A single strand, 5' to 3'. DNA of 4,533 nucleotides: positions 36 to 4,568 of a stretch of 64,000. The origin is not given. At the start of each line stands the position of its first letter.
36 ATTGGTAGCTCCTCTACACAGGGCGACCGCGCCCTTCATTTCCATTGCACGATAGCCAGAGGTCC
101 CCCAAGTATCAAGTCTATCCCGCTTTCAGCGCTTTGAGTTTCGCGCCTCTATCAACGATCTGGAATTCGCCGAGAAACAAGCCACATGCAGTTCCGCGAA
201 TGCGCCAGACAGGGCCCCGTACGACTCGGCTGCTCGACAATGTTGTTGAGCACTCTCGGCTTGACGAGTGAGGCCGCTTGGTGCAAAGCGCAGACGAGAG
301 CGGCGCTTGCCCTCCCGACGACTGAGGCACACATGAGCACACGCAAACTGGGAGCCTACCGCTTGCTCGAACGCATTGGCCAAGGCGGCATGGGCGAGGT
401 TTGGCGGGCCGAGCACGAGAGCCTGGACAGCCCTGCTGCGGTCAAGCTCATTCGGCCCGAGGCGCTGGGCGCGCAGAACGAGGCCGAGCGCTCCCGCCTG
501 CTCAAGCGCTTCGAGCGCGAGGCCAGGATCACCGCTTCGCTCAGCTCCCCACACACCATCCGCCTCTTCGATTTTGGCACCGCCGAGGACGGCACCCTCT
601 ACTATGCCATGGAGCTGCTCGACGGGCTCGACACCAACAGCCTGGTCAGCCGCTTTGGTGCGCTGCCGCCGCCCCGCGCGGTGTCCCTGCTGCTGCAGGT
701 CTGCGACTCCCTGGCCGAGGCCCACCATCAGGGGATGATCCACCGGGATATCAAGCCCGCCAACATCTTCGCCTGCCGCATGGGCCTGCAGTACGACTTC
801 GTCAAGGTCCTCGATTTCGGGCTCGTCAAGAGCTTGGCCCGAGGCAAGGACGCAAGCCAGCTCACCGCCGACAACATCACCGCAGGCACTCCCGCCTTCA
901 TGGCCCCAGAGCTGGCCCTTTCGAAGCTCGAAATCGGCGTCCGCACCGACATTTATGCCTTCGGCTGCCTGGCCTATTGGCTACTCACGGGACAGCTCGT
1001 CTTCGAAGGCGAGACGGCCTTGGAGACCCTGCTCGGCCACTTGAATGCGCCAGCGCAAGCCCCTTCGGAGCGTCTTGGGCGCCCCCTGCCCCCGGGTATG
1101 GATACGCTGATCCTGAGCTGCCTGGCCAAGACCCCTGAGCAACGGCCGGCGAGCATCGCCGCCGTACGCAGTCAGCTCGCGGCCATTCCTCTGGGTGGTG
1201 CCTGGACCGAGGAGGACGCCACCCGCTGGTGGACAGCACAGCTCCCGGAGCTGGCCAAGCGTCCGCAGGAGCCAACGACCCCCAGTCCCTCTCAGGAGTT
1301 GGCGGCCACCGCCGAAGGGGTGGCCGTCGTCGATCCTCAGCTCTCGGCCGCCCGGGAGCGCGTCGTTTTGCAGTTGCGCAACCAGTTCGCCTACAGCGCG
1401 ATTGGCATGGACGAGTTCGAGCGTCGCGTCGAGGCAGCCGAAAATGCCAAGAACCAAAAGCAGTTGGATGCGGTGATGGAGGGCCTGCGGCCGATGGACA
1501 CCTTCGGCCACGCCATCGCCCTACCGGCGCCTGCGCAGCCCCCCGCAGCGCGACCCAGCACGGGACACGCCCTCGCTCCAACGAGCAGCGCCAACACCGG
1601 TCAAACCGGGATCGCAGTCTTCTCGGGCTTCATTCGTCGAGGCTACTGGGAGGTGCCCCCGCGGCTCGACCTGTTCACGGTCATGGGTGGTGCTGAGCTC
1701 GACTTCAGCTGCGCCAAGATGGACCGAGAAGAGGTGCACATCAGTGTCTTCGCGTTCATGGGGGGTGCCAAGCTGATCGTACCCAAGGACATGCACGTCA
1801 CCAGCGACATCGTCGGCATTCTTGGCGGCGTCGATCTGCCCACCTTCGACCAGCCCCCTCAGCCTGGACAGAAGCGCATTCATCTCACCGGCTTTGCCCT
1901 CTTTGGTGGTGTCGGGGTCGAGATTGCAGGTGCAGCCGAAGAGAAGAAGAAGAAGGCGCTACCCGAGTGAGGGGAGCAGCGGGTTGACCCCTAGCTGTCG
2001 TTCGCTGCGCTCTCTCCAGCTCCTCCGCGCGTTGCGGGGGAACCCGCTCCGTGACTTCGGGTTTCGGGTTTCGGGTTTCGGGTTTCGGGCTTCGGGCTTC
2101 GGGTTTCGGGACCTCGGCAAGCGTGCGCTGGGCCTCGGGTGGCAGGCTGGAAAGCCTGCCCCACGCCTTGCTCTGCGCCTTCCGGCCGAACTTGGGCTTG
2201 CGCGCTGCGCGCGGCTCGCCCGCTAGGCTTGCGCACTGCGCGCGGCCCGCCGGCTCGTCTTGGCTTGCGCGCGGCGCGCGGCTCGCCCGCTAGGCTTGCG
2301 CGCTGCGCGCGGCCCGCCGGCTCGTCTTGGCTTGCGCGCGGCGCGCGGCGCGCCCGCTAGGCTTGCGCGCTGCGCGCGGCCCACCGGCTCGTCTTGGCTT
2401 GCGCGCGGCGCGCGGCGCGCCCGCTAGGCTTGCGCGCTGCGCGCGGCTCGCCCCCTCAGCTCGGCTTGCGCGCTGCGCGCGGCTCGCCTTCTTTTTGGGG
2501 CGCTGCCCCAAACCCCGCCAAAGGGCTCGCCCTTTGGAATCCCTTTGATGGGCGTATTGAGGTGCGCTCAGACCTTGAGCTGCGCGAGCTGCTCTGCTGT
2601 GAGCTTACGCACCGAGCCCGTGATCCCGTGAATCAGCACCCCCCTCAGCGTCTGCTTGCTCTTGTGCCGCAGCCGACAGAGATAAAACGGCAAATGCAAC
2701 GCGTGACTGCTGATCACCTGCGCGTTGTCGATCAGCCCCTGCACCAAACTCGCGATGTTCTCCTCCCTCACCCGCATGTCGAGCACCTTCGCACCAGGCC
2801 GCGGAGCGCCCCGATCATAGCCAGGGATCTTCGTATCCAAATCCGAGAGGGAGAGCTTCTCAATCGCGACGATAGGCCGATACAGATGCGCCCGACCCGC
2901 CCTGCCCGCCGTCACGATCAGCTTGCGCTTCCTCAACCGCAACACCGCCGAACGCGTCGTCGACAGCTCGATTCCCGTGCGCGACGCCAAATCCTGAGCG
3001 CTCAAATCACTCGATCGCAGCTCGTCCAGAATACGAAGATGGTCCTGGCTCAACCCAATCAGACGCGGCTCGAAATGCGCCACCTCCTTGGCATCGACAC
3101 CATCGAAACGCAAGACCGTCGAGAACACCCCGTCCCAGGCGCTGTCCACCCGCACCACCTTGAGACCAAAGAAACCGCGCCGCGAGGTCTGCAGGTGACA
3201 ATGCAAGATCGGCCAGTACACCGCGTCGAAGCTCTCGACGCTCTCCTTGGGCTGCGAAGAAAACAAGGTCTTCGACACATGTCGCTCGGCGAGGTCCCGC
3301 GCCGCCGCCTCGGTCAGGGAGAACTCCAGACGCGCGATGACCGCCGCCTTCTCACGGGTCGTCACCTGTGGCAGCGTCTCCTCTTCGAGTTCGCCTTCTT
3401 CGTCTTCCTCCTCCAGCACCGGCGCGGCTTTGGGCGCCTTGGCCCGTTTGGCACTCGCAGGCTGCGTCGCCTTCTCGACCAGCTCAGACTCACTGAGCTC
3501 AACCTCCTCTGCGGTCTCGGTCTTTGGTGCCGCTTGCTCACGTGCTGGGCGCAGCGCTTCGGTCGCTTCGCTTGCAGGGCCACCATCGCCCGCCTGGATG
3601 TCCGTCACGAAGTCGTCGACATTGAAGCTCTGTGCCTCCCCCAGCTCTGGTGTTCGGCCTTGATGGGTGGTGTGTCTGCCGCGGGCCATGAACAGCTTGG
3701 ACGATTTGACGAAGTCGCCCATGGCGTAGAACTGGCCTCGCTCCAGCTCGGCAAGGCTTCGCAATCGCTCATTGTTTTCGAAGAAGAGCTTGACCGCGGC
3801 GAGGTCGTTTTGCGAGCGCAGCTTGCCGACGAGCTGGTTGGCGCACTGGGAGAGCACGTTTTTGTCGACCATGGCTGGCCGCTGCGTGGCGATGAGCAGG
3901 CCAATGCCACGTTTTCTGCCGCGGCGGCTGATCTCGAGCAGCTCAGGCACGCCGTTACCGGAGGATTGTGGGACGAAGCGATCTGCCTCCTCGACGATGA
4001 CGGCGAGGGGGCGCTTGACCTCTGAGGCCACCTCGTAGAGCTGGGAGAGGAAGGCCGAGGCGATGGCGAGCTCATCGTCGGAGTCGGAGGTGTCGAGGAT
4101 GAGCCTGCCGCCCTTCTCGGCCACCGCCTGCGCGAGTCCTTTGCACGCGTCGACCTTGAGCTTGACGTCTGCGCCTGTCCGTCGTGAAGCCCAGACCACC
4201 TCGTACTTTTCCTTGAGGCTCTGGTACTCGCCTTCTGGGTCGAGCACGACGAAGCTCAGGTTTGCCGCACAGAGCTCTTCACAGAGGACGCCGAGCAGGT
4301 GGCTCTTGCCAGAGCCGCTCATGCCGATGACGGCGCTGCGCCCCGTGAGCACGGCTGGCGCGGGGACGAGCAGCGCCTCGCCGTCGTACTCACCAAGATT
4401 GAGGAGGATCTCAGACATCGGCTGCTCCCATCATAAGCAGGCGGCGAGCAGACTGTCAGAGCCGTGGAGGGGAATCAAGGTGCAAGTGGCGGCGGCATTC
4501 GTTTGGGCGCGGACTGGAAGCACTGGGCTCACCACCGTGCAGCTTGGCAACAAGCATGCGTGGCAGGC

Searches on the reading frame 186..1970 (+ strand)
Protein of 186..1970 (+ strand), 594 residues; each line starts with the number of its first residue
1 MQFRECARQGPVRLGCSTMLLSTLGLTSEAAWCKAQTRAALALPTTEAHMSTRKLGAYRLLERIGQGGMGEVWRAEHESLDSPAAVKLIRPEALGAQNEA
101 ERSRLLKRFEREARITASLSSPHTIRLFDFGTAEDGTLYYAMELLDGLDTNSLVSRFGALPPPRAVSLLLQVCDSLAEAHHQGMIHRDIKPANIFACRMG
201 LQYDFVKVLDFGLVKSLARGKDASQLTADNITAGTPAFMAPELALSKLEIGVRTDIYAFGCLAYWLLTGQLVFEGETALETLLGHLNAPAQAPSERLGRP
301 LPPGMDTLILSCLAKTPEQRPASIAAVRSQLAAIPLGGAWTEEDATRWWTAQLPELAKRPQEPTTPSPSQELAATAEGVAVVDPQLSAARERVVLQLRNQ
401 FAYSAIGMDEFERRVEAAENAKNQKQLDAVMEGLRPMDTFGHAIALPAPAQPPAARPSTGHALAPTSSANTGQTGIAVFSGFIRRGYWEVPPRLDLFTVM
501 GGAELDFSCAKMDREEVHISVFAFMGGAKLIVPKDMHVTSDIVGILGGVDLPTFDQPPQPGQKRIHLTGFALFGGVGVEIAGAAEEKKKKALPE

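Call 57: search_protein_families(library=pfam, proteins=[window:186-1970:+])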
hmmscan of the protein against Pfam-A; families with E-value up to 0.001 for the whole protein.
window:186-1970:+ (594 aa): 4 families
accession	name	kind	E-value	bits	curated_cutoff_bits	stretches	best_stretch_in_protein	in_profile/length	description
PF00069.31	Pkinase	-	2.9e-39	135.5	31.7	1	58-327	1-258/263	Protein kinase domain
PF07714.23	PK_Tyr_Ser-Thr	-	9.4e-23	81.3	23.1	1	60-322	3-250/258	Protein tyrosine and serine/threonine kinase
PF09922.15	LiaF-like_C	-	3.8e-06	27.2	29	1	488-551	12-74/114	Cell wall-active antibiotics response LiaF, C-terminal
PF08044.16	DUF1707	-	2.2e-05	24.8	27.6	1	388-434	6-52/53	DUF1707 SHOCT-like domain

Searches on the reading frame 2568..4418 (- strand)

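Call 57: search_protein_families(library=pfam, proteins=[window:2568-4418:-])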
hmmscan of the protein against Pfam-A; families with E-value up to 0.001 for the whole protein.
window:2568-4418:- (616 aa): 3 families
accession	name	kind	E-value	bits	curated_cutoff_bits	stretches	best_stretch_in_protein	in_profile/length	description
PF01935.23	DUF87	-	7.4e-14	52.8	23.2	1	22-75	20-79/220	Helicase HerA, central domain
PF12802.13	MarR_2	-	0.00011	22.7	27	1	455-509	2-60/61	MarR family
PF13191.12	AAA_16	-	0.00064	20.7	32.6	1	30-152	29-148/167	AAA ATPase domain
